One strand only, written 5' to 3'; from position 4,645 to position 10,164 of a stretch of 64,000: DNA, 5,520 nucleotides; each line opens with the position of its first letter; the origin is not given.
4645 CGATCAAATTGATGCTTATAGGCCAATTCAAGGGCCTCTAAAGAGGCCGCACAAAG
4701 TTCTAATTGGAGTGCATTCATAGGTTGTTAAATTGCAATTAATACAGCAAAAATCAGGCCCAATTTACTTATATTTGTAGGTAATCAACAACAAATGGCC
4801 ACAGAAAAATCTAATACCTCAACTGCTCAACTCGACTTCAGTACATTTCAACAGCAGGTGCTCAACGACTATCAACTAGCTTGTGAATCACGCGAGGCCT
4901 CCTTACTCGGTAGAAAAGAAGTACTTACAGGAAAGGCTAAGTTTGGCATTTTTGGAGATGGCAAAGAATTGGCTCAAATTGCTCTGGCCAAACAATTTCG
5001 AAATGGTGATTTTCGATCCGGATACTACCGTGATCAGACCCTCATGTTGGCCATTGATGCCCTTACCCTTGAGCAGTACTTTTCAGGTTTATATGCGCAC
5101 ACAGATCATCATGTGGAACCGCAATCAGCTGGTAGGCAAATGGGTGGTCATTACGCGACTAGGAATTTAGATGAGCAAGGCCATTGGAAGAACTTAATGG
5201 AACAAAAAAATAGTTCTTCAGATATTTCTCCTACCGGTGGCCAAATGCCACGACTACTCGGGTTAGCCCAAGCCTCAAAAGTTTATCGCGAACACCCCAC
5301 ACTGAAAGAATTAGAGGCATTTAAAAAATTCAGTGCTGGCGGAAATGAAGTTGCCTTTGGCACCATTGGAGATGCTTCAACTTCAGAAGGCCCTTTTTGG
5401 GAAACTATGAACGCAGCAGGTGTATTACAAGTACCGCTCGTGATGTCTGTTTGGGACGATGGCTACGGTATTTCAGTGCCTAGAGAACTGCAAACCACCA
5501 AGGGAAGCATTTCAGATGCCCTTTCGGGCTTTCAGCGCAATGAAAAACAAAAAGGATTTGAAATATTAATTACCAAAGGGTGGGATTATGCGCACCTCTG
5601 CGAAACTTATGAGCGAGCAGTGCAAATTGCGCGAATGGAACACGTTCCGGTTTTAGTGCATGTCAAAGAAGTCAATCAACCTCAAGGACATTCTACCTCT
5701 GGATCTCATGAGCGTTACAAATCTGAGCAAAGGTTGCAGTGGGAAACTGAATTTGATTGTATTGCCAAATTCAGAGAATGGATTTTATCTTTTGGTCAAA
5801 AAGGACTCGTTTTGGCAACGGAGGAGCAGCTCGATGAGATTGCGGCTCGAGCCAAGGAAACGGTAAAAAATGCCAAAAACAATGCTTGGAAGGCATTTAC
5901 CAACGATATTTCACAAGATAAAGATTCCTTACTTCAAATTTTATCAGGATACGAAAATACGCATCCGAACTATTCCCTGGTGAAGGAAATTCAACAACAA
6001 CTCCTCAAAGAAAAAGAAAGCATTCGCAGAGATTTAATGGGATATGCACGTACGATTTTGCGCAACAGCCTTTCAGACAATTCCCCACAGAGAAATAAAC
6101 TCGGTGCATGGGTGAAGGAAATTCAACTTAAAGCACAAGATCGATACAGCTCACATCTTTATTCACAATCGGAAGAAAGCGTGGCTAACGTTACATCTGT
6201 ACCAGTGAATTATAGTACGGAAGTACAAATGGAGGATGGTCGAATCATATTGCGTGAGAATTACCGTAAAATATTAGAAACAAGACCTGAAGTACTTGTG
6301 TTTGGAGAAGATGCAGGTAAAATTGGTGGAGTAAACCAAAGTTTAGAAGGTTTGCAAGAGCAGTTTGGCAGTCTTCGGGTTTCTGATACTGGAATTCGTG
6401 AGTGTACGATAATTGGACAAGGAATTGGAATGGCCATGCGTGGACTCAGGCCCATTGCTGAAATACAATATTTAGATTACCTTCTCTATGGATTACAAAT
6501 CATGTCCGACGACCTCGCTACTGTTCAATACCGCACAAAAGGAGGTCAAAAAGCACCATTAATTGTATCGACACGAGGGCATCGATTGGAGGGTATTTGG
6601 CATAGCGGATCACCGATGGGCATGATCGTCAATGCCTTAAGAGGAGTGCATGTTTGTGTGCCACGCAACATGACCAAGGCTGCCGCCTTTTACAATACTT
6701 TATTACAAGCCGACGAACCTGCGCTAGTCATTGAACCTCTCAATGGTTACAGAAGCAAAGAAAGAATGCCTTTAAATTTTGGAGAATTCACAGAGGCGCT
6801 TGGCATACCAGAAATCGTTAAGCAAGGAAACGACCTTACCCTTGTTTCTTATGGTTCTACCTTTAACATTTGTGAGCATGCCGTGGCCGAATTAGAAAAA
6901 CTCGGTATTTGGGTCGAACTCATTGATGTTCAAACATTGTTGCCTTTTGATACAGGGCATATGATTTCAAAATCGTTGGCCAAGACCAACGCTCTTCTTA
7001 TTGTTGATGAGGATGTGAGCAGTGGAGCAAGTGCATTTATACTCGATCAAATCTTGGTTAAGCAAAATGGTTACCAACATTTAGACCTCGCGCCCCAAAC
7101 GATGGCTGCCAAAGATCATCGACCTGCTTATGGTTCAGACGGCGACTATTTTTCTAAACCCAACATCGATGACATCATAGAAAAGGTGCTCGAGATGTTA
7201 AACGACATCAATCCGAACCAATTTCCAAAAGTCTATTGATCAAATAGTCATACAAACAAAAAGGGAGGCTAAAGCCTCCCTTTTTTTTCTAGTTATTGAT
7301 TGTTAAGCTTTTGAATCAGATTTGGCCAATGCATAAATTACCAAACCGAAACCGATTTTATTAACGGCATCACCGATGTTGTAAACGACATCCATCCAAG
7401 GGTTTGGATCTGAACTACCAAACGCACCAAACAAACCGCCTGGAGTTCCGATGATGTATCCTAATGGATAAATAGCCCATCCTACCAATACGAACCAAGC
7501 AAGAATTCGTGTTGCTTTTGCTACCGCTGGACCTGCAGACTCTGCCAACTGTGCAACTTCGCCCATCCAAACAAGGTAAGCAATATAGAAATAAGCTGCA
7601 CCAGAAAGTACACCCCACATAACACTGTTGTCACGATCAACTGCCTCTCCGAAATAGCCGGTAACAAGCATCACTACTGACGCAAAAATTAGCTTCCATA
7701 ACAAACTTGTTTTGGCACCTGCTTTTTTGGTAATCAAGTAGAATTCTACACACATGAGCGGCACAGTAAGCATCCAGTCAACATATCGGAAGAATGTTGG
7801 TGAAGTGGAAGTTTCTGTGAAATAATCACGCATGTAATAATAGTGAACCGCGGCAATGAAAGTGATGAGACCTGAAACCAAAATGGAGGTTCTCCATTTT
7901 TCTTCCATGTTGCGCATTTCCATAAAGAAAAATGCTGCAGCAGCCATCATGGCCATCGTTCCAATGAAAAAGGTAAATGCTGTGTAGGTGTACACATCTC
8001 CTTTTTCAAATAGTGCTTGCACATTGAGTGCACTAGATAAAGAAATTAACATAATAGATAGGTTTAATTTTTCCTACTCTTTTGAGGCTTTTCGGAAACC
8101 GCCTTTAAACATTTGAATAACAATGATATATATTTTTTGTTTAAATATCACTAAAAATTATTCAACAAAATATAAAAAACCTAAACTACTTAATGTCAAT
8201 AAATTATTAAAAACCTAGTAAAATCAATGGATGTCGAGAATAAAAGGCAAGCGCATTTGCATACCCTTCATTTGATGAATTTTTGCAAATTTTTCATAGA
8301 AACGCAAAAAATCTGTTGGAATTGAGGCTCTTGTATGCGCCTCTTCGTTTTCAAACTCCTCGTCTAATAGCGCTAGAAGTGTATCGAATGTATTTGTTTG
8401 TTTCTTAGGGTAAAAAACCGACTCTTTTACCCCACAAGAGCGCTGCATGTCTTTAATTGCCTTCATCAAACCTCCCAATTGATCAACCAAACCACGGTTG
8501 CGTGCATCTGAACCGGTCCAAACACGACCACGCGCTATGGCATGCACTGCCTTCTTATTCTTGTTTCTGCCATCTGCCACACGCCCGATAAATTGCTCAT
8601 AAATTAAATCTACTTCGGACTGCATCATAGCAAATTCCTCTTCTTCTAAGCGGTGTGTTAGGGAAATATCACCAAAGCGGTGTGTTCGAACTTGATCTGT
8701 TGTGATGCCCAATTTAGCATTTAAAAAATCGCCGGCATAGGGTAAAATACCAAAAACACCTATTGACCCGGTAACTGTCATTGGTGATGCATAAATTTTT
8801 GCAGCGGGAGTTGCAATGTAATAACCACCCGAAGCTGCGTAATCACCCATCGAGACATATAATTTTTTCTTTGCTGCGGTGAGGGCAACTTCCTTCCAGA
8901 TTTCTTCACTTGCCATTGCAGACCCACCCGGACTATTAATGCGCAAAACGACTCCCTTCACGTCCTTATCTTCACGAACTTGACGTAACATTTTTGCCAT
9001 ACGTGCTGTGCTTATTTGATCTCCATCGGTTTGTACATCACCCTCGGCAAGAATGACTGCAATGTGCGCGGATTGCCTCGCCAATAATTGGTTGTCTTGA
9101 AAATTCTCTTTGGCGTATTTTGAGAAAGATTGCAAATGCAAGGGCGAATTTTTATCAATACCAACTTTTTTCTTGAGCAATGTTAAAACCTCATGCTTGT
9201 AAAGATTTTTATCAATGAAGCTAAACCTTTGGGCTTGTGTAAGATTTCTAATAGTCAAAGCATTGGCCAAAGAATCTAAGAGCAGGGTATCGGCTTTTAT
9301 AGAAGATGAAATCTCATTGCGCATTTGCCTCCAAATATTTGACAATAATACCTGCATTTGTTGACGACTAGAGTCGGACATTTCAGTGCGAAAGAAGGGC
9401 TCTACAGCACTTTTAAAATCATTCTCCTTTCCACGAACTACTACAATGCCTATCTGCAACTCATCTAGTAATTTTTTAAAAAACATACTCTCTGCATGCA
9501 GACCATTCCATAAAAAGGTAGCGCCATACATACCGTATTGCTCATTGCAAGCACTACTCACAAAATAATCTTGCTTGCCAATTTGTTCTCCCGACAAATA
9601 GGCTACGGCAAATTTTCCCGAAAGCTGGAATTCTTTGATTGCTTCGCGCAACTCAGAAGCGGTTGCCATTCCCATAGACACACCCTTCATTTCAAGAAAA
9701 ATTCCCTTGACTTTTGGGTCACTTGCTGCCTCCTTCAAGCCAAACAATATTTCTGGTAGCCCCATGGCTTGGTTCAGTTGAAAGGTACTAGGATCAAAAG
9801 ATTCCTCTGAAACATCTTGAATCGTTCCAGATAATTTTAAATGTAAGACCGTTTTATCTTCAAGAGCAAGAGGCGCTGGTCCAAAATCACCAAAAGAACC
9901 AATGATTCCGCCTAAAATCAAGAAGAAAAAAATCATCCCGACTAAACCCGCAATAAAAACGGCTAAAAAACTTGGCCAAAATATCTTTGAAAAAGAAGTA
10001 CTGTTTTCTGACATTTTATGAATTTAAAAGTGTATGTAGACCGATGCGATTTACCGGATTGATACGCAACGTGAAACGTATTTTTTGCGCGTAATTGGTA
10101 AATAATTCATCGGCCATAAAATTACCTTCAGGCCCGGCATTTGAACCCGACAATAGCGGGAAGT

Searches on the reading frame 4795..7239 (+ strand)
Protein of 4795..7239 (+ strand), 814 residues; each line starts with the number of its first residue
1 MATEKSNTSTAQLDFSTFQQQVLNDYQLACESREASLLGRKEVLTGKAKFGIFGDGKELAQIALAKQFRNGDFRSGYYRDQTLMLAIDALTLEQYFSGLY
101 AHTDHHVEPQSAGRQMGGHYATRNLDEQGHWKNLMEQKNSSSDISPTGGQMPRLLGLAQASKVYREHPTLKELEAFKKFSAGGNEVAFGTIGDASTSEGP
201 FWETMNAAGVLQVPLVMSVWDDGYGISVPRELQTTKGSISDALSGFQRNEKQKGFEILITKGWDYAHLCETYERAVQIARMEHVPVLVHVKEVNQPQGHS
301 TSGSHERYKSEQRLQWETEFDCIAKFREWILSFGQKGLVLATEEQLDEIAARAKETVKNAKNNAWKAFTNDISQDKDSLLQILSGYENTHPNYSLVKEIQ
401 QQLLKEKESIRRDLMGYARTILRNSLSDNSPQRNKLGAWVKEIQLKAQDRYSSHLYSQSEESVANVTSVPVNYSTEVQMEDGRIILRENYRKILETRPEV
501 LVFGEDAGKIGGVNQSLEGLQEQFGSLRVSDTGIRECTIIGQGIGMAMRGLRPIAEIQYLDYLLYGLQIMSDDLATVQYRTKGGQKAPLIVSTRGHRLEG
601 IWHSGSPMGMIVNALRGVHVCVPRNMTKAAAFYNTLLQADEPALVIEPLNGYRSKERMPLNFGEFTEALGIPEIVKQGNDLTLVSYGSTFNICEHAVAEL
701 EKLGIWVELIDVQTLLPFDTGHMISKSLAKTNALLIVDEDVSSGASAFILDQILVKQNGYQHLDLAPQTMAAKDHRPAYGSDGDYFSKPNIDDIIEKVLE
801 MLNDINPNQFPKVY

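Call 43: search_protein_families(library=pfam, proteins=[window:4795-7239:+], max_evalue=0.001)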
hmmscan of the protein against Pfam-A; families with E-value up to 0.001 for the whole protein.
window:4795-7239:+ (814 aa): 4 families
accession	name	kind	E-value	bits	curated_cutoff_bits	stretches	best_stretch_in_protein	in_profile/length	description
PF00676.26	E1_dh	-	1.8e-22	80.1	22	1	46-366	21-293/300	Dehydrogenase E1 component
PF02779.29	Transket_pyr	-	2.5e-19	70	27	1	485-650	8-170/174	Transketolase, pyrimidine binding domain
PF02780.25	Transketolase_C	-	3e-18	66.3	25.9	1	673-781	4-109/124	Transketolase, C-terminal domain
PF17147.9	PFOR_II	-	0.00028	21.6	27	1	680-753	2-74/102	Pyruvate:ferredoxin oxidoreductase core domain II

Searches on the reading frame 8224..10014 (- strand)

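Call 7: search_protein_families(library=pfam, proteins=[window:8224-10014:-], max_evalue=0.01)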
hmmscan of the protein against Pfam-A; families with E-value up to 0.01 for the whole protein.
window:8224-10014:- (596 aa): 5 families
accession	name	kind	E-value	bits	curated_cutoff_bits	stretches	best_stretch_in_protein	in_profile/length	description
PF01343.23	Peptidase_S49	-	8.6e-54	182.1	24.9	2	379-529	3-153/154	Peptidase family S49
PF01972.22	SDH_protease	-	1.2e-06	28.3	31.3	1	340-418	79-155/286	ClpP-like SDH-type serine proteinase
PF25145.1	NfeD1b_N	-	2e-06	27.9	40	1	347-420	26-97/189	NfeD1b, N-terminal domain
PF00574.28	CLP_protease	-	6.8e-05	23.3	20.2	1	333-406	28-98/182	Clp protease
PF00549.24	Ligase_CoA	-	0.0027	18.2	24.5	0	93-150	42-100/128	CoA-ligase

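Call 8: search_protein_families(library=ncbifam, proteins=[window:8224-10014:-], max_evalue=0.01)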
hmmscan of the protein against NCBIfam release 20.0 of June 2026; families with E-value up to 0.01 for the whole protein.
window:8224-10014:- (596 aa): 8 families
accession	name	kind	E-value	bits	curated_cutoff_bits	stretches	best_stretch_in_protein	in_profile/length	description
TIGR00705.1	SppA_67K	equivalog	5.9e-104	348.5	311.45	1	27-548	14-548/590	signal peptide peptidase SppA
NF008195.0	PRK10949.1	equivalog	3.3e-82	276.6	746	1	20-551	21-565/618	signal peptide peptidase SppA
TIGR00706.1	SppA_dom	equivalog_domain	2.2e-58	197.3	155.45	2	318-525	2-205/208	signal peptide peptidase SppA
NF008745.0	PRK11778.1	equivalog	6.2e-20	71.6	259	1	298-529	76-306/345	protease SohB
NF047768.1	Clp_like_SDH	equivalog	1.6e-06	27.8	250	1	341-418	67-142/260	SDH family Clp fold serine proteinase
NF045542.1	Clp_rel_HeadMat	equivalog_domain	7.6e-06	26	120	1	324-410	6-90/165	head maturation protease, ClpP-related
NF009205.0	PRK12553.1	subfamily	0.00097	18.8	228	1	333-404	49-117/211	ATP-dependent Clp protease proteolytic subunit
NF045540.1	scaf_prot_MCP1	exception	0.0083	14.9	475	0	341-408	19-84/652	ClpP-like prohead protease/major capsid protein fusion protein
